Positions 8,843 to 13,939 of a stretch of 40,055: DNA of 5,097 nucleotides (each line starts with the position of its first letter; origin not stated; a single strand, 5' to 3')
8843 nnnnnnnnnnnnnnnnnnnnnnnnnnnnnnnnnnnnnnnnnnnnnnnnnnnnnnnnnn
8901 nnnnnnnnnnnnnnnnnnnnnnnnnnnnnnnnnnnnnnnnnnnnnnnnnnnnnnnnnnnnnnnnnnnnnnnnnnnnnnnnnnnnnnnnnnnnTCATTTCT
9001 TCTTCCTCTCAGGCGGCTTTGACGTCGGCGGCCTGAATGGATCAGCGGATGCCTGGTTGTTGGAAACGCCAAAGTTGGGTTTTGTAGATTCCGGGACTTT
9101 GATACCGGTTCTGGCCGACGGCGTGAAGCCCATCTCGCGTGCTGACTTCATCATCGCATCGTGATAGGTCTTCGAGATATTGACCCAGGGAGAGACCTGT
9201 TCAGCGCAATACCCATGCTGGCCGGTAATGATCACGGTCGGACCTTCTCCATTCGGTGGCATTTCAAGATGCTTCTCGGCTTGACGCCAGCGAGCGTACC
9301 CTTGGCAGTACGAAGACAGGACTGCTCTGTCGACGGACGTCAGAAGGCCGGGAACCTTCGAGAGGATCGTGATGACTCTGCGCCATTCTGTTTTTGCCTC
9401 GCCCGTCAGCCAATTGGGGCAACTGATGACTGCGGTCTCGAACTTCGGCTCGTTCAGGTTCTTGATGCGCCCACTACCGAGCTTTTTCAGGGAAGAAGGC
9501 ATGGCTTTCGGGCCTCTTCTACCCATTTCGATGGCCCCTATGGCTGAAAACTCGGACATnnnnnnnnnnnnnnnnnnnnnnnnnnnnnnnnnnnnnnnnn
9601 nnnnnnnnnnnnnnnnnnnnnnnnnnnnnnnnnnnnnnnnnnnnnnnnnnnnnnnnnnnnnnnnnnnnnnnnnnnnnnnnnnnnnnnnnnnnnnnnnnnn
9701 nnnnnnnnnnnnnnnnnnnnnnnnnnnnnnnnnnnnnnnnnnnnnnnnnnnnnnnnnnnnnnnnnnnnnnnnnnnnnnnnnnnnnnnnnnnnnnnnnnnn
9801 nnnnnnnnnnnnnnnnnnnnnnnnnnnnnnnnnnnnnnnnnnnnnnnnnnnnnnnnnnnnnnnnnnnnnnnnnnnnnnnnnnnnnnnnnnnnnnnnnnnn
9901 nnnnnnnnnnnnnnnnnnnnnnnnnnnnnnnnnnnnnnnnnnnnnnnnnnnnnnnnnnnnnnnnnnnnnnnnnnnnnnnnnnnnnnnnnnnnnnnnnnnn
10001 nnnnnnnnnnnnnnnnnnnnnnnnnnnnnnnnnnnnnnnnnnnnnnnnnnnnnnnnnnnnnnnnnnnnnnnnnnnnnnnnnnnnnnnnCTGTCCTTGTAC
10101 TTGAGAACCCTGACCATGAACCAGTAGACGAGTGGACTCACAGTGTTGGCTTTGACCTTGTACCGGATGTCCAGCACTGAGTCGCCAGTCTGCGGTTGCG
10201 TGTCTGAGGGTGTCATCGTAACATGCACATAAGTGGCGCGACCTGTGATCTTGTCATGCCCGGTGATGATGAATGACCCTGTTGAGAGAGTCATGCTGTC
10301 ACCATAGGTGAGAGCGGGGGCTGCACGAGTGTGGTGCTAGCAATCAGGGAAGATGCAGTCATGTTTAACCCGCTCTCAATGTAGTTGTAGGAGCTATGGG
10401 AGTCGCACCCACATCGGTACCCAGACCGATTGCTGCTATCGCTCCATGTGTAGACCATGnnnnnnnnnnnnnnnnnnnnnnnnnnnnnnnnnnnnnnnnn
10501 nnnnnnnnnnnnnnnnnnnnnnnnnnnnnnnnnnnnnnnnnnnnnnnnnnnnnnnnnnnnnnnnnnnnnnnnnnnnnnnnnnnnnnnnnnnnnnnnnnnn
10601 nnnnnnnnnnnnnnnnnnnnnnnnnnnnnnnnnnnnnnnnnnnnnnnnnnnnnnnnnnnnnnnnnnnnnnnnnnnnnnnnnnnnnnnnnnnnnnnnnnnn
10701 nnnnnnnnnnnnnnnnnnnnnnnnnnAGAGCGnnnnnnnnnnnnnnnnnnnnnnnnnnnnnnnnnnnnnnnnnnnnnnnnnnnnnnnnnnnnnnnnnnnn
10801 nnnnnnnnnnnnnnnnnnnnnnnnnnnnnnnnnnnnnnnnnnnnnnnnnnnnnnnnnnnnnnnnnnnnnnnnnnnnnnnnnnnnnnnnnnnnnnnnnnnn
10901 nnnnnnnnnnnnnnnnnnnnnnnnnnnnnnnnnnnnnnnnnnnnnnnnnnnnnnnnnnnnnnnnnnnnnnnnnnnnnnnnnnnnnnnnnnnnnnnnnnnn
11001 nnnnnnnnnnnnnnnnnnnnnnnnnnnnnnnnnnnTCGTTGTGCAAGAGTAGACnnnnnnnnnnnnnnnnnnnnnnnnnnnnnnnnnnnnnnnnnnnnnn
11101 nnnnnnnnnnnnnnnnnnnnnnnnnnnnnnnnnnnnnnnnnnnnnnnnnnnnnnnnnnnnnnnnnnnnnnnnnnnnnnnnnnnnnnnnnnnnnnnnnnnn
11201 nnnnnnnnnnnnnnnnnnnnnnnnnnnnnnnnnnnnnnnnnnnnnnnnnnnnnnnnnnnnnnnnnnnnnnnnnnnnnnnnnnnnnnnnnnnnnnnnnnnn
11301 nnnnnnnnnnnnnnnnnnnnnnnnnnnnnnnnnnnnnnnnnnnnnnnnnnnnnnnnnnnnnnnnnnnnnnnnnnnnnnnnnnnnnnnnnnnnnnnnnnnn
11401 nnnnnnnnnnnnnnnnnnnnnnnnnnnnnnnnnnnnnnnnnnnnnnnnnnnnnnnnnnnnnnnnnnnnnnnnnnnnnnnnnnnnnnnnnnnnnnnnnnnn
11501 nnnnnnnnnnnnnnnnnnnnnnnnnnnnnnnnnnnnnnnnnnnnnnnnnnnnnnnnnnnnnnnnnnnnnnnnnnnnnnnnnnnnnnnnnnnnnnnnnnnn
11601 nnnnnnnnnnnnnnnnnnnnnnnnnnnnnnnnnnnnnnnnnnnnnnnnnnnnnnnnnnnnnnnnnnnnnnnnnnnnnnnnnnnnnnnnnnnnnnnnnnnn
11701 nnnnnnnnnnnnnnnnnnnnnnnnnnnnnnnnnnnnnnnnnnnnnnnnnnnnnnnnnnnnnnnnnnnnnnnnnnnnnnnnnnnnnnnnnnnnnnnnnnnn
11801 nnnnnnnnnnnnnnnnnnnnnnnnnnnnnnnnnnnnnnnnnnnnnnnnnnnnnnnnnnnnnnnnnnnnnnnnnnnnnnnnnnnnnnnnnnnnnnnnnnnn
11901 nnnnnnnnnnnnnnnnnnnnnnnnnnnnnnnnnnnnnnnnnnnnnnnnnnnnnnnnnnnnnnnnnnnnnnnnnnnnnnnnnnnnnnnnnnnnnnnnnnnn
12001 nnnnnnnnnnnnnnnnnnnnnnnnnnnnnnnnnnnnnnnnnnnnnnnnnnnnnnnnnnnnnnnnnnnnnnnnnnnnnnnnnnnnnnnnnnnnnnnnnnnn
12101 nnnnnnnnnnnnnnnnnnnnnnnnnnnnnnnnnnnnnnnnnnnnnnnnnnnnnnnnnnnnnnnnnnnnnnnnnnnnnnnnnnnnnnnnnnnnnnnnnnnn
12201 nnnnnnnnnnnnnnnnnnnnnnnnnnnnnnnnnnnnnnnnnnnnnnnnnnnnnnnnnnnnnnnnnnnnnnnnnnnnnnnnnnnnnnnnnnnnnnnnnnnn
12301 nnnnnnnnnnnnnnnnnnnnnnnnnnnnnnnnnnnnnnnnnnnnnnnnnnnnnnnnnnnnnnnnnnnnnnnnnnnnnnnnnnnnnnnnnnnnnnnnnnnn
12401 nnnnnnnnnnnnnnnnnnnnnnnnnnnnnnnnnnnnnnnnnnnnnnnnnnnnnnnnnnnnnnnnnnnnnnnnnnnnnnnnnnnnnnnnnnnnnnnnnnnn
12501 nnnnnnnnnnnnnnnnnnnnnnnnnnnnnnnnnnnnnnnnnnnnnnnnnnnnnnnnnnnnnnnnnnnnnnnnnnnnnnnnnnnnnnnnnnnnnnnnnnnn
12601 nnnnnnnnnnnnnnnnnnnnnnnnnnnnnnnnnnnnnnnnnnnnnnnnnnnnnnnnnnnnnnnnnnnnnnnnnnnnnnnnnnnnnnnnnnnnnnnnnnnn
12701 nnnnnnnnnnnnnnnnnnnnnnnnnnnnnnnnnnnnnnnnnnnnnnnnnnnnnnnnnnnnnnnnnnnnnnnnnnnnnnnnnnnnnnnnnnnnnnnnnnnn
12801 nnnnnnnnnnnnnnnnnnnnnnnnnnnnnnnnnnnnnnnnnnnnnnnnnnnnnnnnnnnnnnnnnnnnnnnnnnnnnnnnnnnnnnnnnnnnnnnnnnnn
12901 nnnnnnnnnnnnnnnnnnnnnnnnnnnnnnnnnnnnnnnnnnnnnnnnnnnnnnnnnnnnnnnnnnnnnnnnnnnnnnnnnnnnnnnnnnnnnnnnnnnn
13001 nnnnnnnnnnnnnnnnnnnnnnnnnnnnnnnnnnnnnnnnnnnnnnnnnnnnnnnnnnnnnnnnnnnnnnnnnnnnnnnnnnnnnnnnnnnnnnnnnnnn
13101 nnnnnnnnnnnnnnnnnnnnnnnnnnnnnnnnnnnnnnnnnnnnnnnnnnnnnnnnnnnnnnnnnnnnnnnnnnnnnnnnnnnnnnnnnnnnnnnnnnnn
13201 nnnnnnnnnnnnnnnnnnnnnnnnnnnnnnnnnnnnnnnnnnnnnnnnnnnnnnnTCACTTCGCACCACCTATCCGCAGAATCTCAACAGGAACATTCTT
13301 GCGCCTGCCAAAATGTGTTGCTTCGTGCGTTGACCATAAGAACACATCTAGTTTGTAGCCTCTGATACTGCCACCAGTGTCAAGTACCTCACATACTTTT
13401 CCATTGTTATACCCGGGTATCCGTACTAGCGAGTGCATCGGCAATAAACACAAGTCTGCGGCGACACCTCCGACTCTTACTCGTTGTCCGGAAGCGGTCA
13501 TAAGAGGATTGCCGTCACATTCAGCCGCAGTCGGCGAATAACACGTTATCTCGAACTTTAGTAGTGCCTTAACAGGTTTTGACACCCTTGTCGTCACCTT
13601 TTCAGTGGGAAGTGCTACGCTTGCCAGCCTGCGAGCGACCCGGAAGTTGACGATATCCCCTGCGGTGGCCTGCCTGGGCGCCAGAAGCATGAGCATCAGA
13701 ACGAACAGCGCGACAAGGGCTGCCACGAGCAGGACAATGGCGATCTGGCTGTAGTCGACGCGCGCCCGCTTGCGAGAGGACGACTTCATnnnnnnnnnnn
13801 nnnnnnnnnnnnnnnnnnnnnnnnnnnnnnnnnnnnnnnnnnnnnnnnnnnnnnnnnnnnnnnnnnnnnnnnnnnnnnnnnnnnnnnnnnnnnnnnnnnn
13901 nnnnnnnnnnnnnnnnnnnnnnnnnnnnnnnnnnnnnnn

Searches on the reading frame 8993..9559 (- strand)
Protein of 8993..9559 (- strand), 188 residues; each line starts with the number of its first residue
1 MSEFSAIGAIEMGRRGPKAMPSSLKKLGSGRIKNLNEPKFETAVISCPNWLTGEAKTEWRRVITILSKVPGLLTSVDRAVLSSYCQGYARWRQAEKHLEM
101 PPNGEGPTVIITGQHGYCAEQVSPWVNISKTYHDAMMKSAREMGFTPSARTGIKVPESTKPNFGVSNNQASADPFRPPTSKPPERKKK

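Call 64: search_protein_families(library=pfam, proteins=[window:8993-9559:-], max_evalue=0.01)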
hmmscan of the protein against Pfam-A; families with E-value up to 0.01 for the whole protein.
window:8993-9559:- (188 aa): 1 family
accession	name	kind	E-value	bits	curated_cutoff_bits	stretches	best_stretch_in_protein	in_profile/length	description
PF05119.17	Terminase_4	-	1.9e-19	70.3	24.7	1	55-158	1-96/98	Phage terminase, small subunit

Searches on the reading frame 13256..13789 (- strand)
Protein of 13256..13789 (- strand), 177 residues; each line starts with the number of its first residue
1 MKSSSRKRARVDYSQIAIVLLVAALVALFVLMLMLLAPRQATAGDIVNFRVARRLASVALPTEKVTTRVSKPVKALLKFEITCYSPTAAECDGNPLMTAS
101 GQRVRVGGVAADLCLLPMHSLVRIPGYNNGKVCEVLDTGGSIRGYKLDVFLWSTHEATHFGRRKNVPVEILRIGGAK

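Call 35: search_protein_families(library=phrogs, proteins=[window:13256-13789:-], max_evalue=0.001)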
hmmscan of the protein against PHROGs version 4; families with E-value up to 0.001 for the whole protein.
window:13256-13789:- (177 aa): 7 families
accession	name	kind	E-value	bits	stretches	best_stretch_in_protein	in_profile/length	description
phrog_6631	-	unknown function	4.6e-12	47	1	77-171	152-250/251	-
phrog_22529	-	unknown function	9.2e-12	45.8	1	73-165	48-141/148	-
phrog_2307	-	other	1.1e-09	39.3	1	64-171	101-211/212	L-alanyl-D-glutamate peptidase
phrog_20590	-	other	3e-08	34.5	1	70-164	145-237/242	peptidase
phrog_18207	-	unknown function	5.4e-08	33.9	1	101-168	176-238/240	-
phrog_25245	-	unknown function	2.4e-05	24.9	1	91-160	95-162/178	-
phrog_33758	-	unknown function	0.00014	22.7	1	95-171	92-172/173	-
